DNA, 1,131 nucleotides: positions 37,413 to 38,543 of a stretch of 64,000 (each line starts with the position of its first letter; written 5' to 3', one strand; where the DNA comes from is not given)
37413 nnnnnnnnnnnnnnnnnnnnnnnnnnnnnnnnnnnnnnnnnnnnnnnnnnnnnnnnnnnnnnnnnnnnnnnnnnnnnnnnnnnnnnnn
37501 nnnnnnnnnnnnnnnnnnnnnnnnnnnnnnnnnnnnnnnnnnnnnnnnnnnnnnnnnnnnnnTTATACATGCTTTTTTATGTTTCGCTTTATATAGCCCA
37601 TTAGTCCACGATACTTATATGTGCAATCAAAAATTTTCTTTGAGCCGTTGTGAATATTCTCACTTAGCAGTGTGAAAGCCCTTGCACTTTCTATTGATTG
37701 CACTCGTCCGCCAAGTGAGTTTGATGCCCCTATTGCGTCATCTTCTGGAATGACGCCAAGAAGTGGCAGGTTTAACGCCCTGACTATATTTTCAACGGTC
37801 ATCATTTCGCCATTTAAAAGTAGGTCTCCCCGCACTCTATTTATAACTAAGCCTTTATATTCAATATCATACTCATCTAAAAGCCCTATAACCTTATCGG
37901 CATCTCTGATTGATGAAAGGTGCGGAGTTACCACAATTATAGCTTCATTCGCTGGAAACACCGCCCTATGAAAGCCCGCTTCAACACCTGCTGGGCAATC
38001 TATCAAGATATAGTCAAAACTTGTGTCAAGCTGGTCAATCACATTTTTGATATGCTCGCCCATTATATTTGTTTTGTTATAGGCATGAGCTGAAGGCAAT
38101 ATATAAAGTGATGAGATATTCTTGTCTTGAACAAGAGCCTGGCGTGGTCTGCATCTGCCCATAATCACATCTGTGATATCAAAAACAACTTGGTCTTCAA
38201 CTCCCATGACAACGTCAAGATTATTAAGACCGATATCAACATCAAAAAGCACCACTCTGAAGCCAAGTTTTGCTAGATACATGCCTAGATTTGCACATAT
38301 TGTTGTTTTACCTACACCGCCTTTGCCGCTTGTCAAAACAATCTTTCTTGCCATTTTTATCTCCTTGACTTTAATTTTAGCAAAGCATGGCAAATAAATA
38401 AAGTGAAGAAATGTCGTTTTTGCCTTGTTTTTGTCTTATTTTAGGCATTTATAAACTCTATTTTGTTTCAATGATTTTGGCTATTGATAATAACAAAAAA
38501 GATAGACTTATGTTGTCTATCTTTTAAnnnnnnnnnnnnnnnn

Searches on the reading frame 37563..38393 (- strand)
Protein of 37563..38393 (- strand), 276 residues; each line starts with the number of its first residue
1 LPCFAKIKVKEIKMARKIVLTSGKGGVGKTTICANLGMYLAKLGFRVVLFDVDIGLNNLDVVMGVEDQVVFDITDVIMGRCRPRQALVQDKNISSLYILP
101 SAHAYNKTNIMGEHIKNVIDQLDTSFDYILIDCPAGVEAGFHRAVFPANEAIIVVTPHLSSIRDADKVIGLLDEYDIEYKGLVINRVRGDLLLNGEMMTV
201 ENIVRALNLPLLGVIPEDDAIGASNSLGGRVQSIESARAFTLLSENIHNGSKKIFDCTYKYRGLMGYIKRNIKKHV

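Call 12: search_protein_families(library=ncbifam, proteins=[window:37563-38393:-])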
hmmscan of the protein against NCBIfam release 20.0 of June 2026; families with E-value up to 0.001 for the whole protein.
window:37563-38393:- (276 aa): 28 families (the best 25 are shown)
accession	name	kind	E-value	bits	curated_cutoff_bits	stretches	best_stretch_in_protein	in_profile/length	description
TIGR01968.1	minD_bact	equivalog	3.2e-87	292.2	212.9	1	16-270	2-259/261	septum site-determining protein MinD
NF008079.0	PRK10818.1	equivalog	9.4e-51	172.7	508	1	14-228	1-224/270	septum site-determining protein MinD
TIGR01969.1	minD_arch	subfamily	2e-46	158.2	201.75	1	17-246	2-229/251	cell division ATPase MinD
NF041136.1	MrpORP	equivalog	1.5e-19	70.5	450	1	14-235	4-232/365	iron-sulfur cluster carrier protein MrpORP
NF041546.1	ParA_partition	equivalog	4.2e-17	62.4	180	2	18-53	2-37/203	ParA family partition ATPase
TIGR01007.1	eps_fam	subfamily_domain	6.1e-16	58.6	108.05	1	8-188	11-191/204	polysaccharide biosynthesis tyrosine autokinase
TIGR03815.1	CpaE_hom_Actino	equivalog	3.4e-13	49.5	154.45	1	14-232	110-321/340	septum site-determining protein Ssd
TIGR03371.1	cellulose_yhjQ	equivalog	8.2e-12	45.1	157.85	1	17-194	3-185/246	cellulose biosynthesis protein BcsQ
NF047398.1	AAA_KGGVGR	domain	1.1e-11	45.4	90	1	17-54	4-41/190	KGGVGR-motif variant AAA ATPase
NF008669.0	PRK11670.1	equivalog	6.6e-11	41.7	348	1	17-185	109-277/369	iron-sulfur cluster carrier protein ApbC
TIGR00345.1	GET3_arsA_TRC40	subfamily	5e-10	39.4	135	1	21-53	2-34/299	TRC40/GET3/ArsA family transport-energizing ATPase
NF008568.0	PRK11519.1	equivalog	1.5e-09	36.6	1068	1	19-186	530-697/720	tyrosine-protein kinase Wzc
TIGR03453.1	partition_RepA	equivalog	1.1e-08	34.4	348.45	1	18-163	107-272/387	plasmid partitioning protein RepA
NF053621.1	ATPseBagBMYCTU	equivalog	1.6e-08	34.1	521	1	15-66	11-61/371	ATPase BagB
TIGR01281.1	DPOR_bchL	equivalog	3.6e-08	33.1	345.15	0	21-53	5-37/268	ferredoxin:protochlorophyllide reductase (ATP-dependent) iron-sulfur ATP-binding protein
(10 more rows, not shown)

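Call 35: find_encoding_contigs(protein=window:37563-38354:-, flank=2500, max_places=10)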
Protein window:37563-38354:- (263 aa): 19 contigs read that carry it; 10 places shown.
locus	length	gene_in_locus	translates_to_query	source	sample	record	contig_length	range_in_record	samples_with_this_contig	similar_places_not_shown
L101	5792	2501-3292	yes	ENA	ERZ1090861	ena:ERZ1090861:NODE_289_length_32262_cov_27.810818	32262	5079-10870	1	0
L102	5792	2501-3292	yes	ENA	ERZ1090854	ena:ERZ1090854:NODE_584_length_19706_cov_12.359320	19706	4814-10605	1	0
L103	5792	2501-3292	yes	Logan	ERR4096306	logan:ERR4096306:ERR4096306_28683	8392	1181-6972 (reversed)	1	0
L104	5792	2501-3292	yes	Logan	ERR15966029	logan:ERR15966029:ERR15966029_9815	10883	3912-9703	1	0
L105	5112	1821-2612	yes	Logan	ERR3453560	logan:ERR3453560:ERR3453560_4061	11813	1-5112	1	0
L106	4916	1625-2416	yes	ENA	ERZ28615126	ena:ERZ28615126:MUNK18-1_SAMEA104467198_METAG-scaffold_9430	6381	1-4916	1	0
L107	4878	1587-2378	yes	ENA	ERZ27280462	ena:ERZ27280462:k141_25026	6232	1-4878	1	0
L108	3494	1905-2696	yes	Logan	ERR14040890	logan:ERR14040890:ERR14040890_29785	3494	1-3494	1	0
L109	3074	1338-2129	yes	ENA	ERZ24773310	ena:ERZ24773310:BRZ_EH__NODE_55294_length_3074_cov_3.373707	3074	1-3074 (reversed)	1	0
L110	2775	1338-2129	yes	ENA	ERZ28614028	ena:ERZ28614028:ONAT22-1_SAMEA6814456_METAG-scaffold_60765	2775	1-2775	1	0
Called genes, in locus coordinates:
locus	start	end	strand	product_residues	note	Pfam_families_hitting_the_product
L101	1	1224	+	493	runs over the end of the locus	PF02541:Ppx-GppA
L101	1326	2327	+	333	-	PF00022:Actin, PF06723:MreB_Mbl, PF14450:FtsA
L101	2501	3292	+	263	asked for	PF00142:Fer4_NifH (faint), PF01656:CbiA, PF02374:ArsA_ATPase (weak), PF06564:CBP_BcsQ (faint), PF09140:MipZ, PF10609:ParA, PF13500:AAA_26 (faint), PF13614:AAA_31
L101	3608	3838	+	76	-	-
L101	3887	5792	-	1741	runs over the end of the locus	PF09479:Flg_new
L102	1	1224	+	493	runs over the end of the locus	PF02541:Ppx-GppA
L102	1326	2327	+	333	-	PF00022:Actin, PF06723:MreB_Mbl, PF14450:FtsA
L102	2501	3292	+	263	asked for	PF00142:Fer4_NifH (faint), PF01656:CbiA, PF02374:ArsA_ATPase (weak), PF06564:CBP_BcsQ (faint), PF09140:MipZ, PF10609:ParA, PF13500:AAA_26 (faint), PF13614:AAA_31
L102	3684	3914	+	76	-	-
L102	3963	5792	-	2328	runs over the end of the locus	PF09479:Flg_new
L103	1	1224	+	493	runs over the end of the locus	PF02541:Ppx-GppA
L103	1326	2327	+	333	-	PF00022:Actin, PF06723:MreB_Mbl, PF14450:FtsA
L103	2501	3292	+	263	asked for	PF00142:Fer4_NifH (faint), PF01656:CbiA, PF02374:ArsA_ATPase (weak), PF06564:CBP_BcsQ (faint), PF09140:MipZ, PF10609:ParA, PF13500:AAA_26 (faint), PF13614:AAA_31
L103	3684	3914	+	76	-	-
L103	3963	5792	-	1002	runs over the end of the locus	?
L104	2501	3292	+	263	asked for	PF00142:Fer4_NifH (faint), PF01656:CbiA, PF02374:ArsA_ATPase (weak), PF06564:CBP_BcsQ (faint), PF09140:MipZ, PF10609:ParA, PF13500:AAA_26 (faint), PF13614:AAA_31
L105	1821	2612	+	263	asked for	PF00142:Fer4_NifH (faint), PF01656:CbiA, PF02374:ArsA_ATPase (weak), PF06564:CBP_BcsQ (faint), PF09140:MipZ, PF10609:ParA, PF13500:AAA_26 (faint), PF13614:AAA_31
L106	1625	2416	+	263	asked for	PF00142:Fer4_NifH (faint), PF01656:CbiA, PF02374:ArsA_ATPase (weak), PF06564:CBP_BcsQ (faint), PF09140:MipZ, PF10609:ParA, PF13500:AAA_26 (faint), PF13614:AAA_31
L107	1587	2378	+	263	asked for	PF00142:Fer4_NifH (faint), PF01656:CbiA, PF02374:ArsA_ATPase (weak), PF06564:CBP_BcsQ (faint), PF09140:MipZ, PF10609:ParA, PF13500:AAA_26 (faint), PF13614:AAA_31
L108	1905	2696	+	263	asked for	PF00142:Fer4_NifH (faint), PF01656:CbiA, PF02374:ArsA_ATPase (weak), PF06564:CBP_BcsQ (faint), PF09140:MipZ, PF10609:ParA, PF13500:AAA_26 (faint), PF13614:AAA_31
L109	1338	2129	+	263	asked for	PF00142:Fer4_NifH (faint), PF01656:CbiA, PF02374:ArsA_ATPase (weak), PF06564:CBP_BcsQ (faint), PF09140:MipZ, PF10609:ParA, PF13500:AAA_26 (faint), PF13614:AAA_31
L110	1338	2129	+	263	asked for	PF00142:Fer4_NifH (faint), PF01656:CbiA, PF02374:ArsA_ATPase (weak), PF06564:CBP_BcsQ (faint), PF09140:MipZ, PF10609:ParA, PF13500:AAA_26 (faint), PF13614:AAA_31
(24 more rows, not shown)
